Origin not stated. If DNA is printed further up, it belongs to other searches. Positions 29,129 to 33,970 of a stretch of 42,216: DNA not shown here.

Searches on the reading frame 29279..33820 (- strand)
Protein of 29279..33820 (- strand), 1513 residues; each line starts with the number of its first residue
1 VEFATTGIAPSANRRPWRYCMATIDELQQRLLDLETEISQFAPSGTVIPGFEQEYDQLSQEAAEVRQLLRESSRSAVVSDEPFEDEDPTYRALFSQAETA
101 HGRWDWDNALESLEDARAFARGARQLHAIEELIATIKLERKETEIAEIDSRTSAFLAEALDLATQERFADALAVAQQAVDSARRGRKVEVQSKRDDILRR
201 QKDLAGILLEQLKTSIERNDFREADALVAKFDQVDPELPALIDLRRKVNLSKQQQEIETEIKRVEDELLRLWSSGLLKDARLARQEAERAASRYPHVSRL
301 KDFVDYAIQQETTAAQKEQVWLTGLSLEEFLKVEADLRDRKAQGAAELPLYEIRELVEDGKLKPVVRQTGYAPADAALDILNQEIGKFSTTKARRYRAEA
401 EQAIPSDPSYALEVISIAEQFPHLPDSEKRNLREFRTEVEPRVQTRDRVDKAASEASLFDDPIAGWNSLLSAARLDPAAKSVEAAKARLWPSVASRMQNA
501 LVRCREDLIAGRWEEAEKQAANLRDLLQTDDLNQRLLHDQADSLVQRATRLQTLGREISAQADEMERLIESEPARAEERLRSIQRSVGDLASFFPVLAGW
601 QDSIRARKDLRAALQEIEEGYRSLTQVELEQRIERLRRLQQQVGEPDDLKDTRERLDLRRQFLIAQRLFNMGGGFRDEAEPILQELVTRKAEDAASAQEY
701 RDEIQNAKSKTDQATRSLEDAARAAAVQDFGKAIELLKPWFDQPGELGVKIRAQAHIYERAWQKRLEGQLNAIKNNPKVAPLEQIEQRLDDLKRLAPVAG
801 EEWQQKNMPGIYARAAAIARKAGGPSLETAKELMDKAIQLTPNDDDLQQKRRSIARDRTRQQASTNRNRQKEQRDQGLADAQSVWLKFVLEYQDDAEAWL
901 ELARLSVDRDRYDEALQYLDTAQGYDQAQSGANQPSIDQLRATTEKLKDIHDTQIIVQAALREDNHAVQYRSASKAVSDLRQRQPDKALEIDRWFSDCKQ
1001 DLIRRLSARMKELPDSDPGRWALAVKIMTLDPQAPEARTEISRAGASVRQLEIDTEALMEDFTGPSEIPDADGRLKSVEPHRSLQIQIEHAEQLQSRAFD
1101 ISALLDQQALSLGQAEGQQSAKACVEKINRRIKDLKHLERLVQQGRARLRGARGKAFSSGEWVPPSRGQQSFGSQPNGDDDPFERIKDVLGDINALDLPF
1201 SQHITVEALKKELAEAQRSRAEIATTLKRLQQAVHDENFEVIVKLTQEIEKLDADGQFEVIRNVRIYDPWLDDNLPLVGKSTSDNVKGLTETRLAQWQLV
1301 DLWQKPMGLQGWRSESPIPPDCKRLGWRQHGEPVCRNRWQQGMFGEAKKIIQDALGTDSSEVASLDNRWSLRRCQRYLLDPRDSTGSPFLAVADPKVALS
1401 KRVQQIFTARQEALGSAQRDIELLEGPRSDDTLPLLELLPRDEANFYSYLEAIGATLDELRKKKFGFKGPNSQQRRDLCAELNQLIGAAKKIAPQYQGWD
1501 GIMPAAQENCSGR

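Call 7: search_protein_families(library=pfam, proteins=[window:29279-33820:-], max_evalue=0.01)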
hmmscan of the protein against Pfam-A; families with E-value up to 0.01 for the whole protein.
window:29279-33820:- (1513 aa): 4 families
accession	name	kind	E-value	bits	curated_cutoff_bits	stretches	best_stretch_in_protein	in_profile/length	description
PF13181.12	TPR_8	-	0.0021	18.5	25.7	0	896-927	1-32/34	Tetratricopeptide repeat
PF14559.12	TPR_19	-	0.0028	18.4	25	1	891-928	20-57/68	Tetratricopeptide repeat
PF13431.12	TPR_17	-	0.0089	16.7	24.4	0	886-917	3-34/34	Tetratricopeptide repeat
PF13432.12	TPR_16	-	0.0098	16.8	32.7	1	878-926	13-59/65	Tetratricopeptide repeat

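Call 23: search_protein_families(library=padloc, proteins=[window:29279-33820:-], max_evalue=0.001)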
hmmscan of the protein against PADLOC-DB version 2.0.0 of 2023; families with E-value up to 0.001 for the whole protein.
window:29279-33820:- (1513 aa): 0 families

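Call 38: search_protein_families(library=ncbifam, proteins=[window:29279-33820:-], max_evalue=0.001)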
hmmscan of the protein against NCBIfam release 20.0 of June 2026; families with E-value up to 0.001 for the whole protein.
window:29279-33820:- (1513 aa): 0 families
